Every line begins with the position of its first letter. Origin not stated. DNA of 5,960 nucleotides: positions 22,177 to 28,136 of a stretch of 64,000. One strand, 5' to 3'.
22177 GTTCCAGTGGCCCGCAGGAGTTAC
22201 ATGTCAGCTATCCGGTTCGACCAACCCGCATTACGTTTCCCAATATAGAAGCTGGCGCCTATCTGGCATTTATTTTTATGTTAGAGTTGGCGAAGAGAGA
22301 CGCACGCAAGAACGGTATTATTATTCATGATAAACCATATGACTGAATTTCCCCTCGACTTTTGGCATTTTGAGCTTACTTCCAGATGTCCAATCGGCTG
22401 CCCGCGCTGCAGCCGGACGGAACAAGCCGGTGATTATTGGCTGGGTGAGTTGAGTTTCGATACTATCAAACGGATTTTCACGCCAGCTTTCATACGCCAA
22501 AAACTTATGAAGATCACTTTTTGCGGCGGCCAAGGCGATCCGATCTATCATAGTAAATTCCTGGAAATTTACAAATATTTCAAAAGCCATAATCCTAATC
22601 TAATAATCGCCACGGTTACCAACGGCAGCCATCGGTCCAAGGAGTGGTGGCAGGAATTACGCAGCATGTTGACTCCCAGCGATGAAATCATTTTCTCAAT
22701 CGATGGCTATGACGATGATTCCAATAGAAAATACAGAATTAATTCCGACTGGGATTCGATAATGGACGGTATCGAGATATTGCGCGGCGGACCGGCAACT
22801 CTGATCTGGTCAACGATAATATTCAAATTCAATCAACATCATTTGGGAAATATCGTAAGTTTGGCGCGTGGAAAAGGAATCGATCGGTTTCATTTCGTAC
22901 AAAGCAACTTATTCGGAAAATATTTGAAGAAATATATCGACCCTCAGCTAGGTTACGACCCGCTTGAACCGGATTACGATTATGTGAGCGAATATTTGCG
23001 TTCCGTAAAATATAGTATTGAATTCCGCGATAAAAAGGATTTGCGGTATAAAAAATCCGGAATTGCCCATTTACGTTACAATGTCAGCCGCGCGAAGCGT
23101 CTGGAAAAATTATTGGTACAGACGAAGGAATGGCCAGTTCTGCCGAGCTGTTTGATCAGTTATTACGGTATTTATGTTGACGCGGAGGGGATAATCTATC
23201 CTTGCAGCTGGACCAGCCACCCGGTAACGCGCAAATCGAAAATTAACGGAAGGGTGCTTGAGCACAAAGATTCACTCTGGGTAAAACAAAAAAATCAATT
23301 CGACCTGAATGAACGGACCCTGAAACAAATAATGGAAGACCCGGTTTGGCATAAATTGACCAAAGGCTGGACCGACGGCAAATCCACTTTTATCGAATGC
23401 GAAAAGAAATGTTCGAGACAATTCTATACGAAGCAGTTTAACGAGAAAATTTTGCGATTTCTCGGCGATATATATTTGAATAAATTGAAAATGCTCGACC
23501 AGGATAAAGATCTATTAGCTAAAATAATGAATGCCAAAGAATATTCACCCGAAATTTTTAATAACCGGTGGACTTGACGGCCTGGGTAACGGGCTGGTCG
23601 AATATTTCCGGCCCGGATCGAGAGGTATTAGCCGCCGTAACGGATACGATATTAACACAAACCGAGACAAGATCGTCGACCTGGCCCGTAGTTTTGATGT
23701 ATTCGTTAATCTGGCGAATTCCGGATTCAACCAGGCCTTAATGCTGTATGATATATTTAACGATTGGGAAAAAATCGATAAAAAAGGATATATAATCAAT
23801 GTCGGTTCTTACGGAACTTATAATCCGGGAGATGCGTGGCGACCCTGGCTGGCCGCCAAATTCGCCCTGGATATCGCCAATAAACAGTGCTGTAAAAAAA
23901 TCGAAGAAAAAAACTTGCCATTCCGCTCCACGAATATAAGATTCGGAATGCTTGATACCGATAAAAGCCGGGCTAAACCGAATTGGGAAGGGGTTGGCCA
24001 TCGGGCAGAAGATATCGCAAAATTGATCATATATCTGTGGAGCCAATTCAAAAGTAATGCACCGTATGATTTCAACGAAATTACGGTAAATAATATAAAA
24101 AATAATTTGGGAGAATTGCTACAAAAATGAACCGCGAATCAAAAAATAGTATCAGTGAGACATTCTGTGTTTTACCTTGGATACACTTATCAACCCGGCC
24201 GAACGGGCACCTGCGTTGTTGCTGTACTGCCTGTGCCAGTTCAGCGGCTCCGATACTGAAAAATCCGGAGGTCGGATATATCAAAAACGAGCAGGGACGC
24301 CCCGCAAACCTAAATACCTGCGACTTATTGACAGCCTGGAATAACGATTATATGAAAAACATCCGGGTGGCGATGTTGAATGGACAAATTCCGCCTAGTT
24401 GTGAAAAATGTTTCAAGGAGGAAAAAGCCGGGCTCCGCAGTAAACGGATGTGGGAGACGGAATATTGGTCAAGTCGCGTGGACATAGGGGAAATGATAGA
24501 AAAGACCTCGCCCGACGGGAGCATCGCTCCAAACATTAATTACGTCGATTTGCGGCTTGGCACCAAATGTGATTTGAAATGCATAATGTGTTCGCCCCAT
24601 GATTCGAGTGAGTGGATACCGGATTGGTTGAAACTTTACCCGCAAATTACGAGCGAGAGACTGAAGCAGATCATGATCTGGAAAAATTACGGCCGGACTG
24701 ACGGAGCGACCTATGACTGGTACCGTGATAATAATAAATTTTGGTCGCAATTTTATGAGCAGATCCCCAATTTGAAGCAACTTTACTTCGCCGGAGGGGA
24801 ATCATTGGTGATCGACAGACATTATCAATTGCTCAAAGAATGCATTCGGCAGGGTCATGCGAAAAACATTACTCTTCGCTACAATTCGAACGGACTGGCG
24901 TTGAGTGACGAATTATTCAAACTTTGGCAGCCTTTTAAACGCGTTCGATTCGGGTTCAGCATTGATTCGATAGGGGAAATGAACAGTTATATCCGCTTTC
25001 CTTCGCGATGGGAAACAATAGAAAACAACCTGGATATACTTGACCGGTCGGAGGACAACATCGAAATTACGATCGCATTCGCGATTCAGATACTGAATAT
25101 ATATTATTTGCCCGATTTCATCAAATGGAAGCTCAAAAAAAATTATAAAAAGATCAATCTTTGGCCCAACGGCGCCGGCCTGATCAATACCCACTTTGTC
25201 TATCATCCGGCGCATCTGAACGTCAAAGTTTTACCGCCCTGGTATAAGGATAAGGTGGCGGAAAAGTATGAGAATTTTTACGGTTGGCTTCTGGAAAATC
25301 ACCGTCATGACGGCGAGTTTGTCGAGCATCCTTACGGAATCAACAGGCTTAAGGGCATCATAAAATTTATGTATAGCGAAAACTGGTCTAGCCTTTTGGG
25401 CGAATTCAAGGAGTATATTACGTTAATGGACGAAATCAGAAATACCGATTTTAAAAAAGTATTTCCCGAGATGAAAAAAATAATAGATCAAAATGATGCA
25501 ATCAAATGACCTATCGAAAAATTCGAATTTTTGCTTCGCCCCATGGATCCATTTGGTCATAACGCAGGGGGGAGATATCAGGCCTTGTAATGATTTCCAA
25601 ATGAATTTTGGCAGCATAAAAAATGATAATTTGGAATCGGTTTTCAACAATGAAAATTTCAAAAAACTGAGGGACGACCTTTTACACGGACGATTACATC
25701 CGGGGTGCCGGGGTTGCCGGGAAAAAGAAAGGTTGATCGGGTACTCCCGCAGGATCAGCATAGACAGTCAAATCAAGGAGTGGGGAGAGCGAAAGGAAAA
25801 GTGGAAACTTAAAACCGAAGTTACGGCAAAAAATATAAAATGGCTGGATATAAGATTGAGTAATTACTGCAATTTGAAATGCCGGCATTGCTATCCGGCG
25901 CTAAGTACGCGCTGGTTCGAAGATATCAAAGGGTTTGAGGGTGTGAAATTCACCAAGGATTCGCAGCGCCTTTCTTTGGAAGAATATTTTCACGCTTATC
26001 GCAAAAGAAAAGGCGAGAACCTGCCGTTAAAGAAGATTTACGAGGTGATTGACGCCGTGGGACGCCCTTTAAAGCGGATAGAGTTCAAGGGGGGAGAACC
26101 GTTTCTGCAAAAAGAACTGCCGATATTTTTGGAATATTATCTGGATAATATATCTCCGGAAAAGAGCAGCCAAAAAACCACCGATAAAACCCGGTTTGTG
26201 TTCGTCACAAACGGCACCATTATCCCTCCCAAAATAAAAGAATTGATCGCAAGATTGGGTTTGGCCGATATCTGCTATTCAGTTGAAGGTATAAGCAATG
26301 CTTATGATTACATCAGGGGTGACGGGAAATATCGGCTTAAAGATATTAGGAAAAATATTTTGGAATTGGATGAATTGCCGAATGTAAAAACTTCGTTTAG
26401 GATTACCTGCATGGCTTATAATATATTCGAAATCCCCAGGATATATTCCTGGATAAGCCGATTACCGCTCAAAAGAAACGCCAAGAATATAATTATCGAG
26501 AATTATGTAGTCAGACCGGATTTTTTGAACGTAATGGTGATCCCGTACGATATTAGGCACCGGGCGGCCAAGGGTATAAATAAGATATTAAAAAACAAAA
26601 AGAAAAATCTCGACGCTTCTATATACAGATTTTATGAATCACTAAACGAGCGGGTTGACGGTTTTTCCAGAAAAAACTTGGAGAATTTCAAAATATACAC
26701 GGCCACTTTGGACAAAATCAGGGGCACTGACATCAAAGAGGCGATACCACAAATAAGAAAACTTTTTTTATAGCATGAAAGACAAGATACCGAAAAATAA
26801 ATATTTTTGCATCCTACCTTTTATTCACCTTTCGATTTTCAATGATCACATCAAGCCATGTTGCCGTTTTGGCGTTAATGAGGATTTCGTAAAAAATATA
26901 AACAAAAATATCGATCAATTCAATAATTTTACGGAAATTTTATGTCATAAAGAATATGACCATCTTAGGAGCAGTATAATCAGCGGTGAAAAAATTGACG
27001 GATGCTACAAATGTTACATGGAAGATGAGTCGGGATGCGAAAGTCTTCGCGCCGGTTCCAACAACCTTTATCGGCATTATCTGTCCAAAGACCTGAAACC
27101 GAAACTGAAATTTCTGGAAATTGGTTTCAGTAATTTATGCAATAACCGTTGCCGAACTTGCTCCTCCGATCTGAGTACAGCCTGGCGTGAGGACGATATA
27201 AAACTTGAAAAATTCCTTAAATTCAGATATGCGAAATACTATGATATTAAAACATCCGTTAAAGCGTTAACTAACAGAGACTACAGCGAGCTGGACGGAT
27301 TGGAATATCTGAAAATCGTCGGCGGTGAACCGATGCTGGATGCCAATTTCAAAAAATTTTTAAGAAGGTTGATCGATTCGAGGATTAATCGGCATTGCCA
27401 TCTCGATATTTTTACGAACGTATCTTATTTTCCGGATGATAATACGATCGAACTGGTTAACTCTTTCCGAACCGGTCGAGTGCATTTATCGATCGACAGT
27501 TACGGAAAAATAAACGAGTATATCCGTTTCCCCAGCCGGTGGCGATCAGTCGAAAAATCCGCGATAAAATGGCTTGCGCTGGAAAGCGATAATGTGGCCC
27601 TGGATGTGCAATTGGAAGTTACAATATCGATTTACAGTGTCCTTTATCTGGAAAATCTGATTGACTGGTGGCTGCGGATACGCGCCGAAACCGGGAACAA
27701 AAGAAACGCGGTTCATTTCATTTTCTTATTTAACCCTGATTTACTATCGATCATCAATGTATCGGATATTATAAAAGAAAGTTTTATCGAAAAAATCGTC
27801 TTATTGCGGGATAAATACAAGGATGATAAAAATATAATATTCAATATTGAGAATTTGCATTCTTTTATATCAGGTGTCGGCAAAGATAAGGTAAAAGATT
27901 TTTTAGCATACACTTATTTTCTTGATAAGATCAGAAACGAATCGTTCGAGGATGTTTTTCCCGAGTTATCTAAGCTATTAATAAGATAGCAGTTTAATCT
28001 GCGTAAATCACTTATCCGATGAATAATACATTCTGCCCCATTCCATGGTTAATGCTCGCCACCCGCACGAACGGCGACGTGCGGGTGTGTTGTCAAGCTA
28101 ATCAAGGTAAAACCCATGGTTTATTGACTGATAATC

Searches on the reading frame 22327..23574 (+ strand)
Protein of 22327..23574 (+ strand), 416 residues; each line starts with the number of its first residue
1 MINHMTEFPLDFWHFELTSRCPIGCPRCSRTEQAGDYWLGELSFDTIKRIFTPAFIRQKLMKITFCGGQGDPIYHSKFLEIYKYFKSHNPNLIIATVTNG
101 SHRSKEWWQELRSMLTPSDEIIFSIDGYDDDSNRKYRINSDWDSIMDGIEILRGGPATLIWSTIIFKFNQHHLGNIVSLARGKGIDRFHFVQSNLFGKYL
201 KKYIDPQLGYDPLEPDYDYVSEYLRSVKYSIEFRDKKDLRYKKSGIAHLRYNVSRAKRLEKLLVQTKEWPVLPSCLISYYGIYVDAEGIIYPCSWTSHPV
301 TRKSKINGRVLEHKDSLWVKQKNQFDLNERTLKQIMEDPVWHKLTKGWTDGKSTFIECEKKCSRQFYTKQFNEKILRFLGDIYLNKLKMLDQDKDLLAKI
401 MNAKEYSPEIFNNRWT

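Call 43: search_protein_families(library=pfam, proteins=[window:22327-23574:+], max_evalue=0.0001)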
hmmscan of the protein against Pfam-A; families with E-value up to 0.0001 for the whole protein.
window:22327-23574:+ (416 aa): 1 family
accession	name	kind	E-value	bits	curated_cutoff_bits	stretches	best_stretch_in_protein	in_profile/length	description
PF04055.27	Radical_SAM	-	4.2e-11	43.7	29.5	1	16-154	2-138/166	Radical SAM superfamily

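Call 56: search_protein_families(library=ncbifam, proteins=[window:22327-23574:+], max_evalue=0.0001)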
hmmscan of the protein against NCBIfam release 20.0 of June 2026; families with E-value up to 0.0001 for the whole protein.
window:22327-23574:+ (416 aa): 15 families
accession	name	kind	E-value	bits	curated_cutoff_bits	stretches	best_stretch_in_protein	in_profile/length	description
TIGR04317.1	W_rSAM_matur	equivalog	2.3e-14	53.3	380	1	15-187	8-178/349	tungsten cofactor oxidoreductase radical SAM maturase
TIGR04545.1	rSAM_ahbD_hemeb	equivalog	2.6e-10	40.3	500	1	15-191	4-173/339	heme b synthase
NF033640.1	N_Twi_rSAM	subfamily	1.1e-07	31.4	170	1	58-196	171-310/398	twitch domain-containing radical SAM protein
TIGR04051.1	rSAM_NirJ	equivalog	2e-07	30.3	515.45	1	15-198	6-181/354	heme d1 biosynthesis radical SAM protein NirJ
TIGR04340.1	rSAM_ACGX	hypoth_equivalog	6.1e-07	29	400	1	14-192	6-181/341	radical SAM/SPASM domain protein, ACGX system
NF045702.1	rSAM_GDGT_ether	equivalog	1.3e-06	27.4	450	1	15-181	90-254/486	tetraether lipid synthase Tes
NF045646.2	rSAM_Se_TrsS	equivalog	2.7e-06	26.2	490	1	15-202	90-275/441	radical SAM (seleno)protein TrsS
TIGR04311.1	rSAM_Geo_metal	subfamily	2.8e-06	26.6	400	1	15-154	7-141/423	radical SAM/SPASM family putative metalloenzyme maturase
TIGR04250.1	SCM_rSAM_ScmE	equivalog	3.6e-06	26.1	400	1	15-307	7-283/358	SynChlorMet cassette radical SAM/SPASM protein ScmE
TIGR04055.1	rSAM_NirJ2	equivalog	5.3e-06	26.2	500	1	16-190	5-171/326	putative heme d1 biosynthesis radical SAM protein NirJ2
NF038283.1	viperin_w_prok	equivalog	6.5e-06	25.5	180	1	16-135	7-124/281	viperin family antiviral radical SAM protein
TIGR04251.1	SCM_rSAM_ScmF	equivalog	2.1e-05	24.1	400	1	8-200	1-191/353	SynChlorMet cassette radical SAM/SPASM protein ScmF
TIGR04054.1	rSAM_NirJ1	equivalog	2.7e-05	23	650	1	15-191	40-208/387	putative heme d1 biosynthesis radical SAM protein NirJ1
TIGR02666.1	moaA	equivalog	3e-05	23.2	284.05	1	17-186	16-186/336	GTP 3',8-cyclase MoaA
NF050035.1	rSAM_WgK_link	exception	9.6e-05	21.5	650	0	16-176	14-164/367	radical SAM/SPASM peptide maturase WgkB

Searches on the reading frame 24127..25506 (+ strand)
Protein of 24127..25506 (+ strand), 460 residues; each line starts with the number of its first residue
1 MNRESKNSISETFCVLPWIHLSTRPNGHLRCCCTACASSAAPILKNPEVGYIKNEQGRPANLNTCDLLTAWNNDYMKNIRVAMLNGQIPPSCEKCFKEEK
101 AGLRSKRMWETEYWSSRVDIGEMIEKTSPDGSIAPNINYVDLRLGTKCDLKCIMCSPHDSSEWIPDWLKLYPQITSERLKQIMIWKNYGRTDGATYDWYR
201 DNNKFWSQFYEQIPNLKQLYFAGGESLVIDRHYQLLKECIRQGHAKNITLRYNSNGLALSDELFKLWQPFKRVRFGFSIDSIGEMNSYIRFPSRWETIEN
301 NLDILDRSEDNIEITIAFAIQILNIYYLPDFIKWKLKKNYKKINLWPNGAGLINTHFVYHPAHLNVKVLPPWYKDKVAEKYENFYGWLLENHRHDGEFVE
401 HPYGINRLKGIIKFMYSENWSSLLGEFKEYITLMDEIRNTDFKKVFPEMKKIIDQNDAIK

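Call 43: search_protein_families(library=pfam, proteins=[window:24127-25506:+], max_evalue=0.0001)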
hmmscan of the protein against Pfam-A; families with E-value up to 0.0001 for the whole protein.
window:24127-25506:+ (460 aa): 1 family
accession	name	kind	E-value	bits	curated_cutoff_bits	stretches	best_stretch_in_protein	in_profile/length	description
PF04055.27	Radical_SAM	-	2.7e-07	31.3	29.5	1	145-313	4-142/166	Radical SAM superfamily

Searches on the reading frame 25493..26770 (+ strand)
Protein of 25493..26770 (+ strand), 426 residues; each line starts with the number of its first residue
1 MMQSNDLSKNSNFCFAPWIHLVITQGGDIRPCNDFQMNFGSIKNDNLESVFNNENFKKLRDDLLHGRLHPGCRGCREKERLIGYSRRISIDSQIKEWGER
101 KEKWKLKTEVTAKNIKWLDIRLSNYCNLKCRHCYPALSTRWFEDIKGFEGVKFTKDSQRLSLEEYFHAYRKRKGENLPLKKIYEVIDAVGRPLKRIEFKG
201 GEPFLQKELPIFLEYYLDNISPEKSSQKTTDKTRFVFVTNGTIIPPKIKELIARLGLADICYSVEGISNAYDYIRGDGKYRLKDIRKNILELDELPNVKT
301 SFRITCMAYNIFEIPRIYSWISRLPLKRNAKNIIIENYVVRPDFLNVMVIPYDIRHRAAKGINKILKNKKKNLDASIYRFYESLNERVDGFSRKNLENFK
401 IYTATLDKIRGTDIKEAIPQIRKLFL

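Call 43: search_protein_families(library=pfam, proteins=[window:25493-26770:+], max_evalue=0.0001)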
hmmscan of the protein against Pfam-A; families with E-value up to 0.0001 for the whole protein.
window:25493-26770:+ (426 aa): 2 families
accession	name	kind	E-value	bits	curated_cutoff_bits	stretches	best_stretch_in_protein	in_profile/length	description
PF04055.27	Radical_SAM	-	1.1e-13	52.2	29.5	1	121-318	2-163/166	Radical SAM superfamily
PF13186.11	SPASM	-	5e-11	43.1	21.5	1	14-75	1-66/67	Iron-sulfur cluster-binding domain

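Call 56: search_protein_families(library=ncbifam, proteins=[window:25493-26770:+], max_evalue=0.0001)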
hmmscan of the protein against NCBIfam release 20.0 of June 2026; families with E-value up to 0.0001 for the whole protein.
window:25493-26770:+ (426 aa): 26 families (the best 25 are shown)
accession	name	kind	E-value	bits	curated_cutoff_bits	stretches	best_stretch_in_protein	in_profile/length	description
NF033640.1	N_Twi_rSAM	subfamily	9.7e-77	258.7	170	1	11-424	2-397/398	twitch domain-containing radical SAM protein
NF047865.1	rSAM_PapB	equivalog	7.9e-12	45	340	1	195-335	56-189/330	PapB family radical SAM/SPASM ranthipeptide maturase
TIGR04317.1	W_rSAM_matur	equivalog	9.3e-11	41.4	380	0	179-353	38-200/349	tungsten cofactor oxidoreductase radical SAM maturase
TIGR04055.1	rSAM_NirJ2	equivalog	4.9e-10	39.4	500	0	11-83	233-302/326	putative heme d1 biosynthesis radical SAM protein NirJ2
TIGR04054.1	rSAM_NirJ1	equivalog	3.4e-09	35.8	650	1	176-327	65-203/387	putative heme d1 biosynthesis radical SAM protein NirJ1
TIGR04250.1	SCM_rSAM_ScmE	equivalog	3.5e-09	36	400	0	230-317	75-161/358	SynChlorMet cassette radical SAM/SPASM protein ScmE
NF050035.1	rSAM_WgK_link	exception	4.6e-08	32.4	650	0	179-285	45-137/367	radical SAM/SPASM peptide maturase WgkB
TIGR04082.1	rSAM_for_selen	equivalog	1.2e-07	30.9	350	0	16-76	434-497/516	thio(seleno)oxazole modification radical SAM maturase SbtM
TIGR04546.1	rSAM_ahbC_deAc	equivalog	1.8e-07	30.3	650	1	180-324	72-203/390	12,18-didecarboxysiroheme deacetylase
TIGR02666.1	moaA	equivalog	3.2e-07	29.6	284.05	1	114-269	8-127/336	GTP 3',8-cyclase MoaA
TIGR04545.1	rSAM_ahbD_hemeb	equivalog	4.5e-07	29.6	500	0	21-75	256-317/339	heme b synthase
NF050038.1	rSAM_RiPP_GggB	equivalog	1.2e-06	27.8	650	1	185-374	85-263/398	streptosactin maturase GggB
NF012164.0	AlbA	equivalog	1.8e-06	26.7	850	0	9-60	333-386/442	subtilosin maturase AlbA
TIGR04311.1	rSAM_Geo_metal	subfamily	4.7e-06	25.9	400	0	37-76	349-387/423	radical SAM/SPASM family putative metalloenzyme maturase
TIGR04280.1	geopep_mat_rSAM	hypoth_equivalog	5e-06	25.7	400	0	195-321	136-257/428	geopeptide radical SAM maturase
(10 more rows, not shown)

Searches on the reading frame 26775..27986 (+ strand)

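Call 43: search_protein_families(library=pfam, proteins=[window:26775-27986:+], max_evalue=0.0001)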
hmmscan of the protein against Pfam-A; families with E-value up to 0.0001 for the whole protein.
window:26775-27986:+ (404 aa): 1 family
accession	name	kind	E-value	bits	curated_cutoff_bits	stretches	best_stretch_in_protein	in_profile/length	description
PF04055.27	Radical_SAM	-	3e-07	31.2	29.5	1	118-255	3-125/166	Radical SAM superfamily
